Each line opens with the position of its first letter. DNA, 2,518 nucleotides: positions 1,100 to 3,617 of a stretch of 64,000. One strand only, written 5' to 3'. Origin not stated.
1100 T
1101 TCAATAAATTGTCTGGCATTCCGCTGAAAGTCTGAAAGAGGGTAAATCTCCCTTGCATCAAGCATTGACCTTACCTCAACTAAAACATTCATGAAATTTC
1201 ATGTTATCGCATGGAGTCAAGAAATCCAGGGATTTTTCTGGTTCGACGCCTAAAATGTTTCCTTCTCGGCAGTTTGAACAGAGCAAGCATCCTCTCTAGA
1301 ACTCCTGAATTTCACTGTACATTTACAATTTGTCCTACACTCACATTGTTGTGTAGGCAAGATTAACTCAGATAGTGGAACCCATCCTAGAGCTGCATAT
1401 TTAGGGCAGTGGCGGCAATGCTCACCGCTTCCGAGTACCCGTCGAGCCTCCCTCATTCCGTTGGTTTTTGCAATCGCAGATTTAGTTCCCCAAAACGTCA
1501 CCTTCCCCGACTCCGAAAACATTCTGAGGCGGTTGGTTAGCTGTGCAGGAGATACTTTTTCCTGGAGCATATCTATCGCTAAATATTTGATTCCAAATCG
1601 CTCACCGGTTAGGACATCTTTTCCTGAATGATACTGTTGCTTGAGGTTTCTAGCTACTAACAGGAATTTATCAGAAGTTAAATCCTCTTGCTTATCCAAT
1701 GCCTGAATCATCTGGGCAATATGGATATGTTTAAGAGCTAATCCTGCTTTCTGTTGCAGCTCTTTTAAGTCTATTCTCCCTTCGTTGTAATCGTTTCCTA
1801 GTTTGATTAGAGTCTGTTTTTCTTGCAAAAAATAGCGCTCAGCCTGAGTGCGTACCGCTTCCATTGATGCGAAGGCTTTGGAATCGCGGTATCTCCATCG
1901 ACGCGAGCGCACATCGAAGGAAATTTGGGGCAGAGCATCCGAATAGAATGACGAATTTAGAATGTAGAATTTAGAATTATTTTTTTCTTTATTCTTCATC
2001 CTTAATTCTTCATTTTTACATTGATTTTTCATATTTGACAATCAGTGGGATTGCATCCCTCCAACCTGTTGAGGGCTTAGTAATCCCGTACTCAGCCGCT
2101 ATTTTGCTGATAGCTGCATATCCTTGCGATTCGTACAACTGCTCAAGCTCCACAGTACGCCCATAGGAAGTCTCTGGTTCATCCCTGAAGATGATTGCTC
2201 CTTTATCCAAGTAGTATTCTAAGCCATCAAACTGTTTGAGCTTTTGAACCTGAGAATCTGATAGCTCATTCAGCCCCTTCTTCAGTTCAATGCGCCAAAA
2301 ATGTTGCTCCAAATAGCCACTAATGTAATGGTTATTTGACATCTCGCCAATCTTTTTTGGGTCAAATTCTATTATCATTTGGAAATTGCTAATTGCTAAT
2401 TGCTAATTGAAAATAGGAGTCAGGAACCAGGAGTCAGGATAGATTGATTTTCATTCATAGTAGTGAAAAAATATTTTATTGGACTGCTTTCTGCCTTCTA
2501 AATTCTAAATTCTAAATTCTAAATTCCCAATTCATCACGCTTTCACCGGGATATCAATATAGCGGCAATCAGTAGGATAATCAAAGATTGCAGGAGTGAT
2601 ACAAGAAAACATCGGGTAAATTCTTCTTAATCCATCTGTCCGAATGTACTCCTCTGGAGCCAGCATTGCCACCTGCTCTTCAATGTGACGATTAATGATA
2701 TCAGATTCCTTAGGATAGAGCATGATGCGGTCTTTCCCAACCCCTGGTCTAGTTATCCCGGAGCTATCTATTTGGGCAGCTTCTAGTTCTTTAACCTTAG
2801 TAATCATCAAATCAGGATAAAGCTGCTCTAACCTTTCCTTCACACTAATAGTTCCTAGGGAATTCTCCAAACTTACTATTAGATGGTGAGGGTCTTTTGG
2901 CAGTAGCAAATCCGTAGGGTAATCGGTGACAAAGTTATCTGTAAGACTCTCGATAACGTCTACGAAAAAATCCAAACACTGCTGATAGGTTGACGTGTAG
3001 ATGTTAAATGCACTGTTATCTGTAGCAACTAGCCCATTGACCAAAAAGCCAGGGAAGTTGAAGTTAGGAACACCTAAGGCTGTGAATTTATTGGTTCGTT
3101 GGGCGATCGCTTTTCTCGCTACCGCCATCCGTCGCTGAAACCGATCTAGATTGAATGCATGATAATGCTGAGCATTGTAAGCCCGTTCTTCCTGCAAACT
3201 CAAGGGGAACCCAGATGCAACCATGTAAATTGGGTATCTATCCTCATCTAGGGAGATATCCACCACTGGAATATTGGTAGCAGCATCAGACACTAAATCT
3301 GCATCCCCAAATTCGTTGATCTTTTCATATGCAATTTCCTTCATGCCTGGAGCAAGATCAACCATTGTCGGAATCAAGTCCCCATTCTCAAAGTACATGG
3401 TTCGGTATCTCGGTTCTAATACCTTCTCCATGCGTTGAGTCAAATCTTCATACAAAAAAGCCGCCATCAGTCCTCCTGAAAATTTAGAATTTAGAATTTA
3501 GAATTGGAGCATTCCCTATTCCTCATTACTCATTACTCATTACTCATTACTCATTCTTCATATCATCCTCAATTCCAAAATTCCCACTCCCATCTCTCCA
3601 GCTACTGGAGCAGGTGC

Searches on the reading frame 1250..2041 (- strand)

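Call 21: search_protein_families(library=pfam, proteins=[window:1250-2041:-], max_evalue=0.0001)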
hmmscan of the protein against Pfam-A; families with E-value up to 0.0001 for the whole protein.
window:1250-2041:- (263 aa): 0 families

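Call 32: search_protein_families(library=phrogs, proteins=[window:1250-2041:-], max_evalue=0.0001)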
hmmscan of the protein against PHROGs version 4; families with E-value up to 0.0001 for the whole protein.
window:1250-2041:- (263 aa): 1 family
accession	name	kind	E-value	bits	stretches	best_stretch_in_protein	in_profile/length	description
phrog_24776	-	unknown function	9.3e-40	137.8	1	39-250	7-208/218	-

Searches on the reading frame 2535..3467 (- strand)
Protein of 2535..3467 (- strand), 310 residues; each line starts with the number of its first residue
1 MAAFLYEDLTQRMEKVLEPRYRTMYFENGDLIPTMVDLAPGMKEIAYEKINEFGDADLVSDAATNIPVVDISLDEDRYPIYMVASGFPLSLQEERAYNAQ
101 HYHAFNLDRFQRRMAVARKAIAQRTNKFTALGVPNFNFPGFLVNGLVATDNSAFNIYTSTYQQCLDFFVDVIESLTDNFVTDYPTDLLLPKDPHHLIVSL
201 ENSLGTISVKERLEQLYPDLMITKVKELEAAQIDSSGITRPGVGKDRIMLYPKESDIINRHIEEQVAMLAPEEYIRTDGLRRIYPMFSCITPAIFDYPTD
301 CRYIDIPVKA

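Call 21: search_protein_families(library=pfam, proteins=[window:2535-3467:-], max_evalue=0.0001)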
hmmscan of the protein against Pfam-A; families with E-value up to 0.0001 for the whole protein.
window:2535-3467:- (310 aa): 1 family
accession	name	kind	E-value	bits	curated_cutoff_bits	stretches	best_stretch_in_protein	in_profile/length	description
PF09950.15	Major_capside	-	5.6e-14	52.5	26.8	1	54-305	1-249/251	Major capsid protein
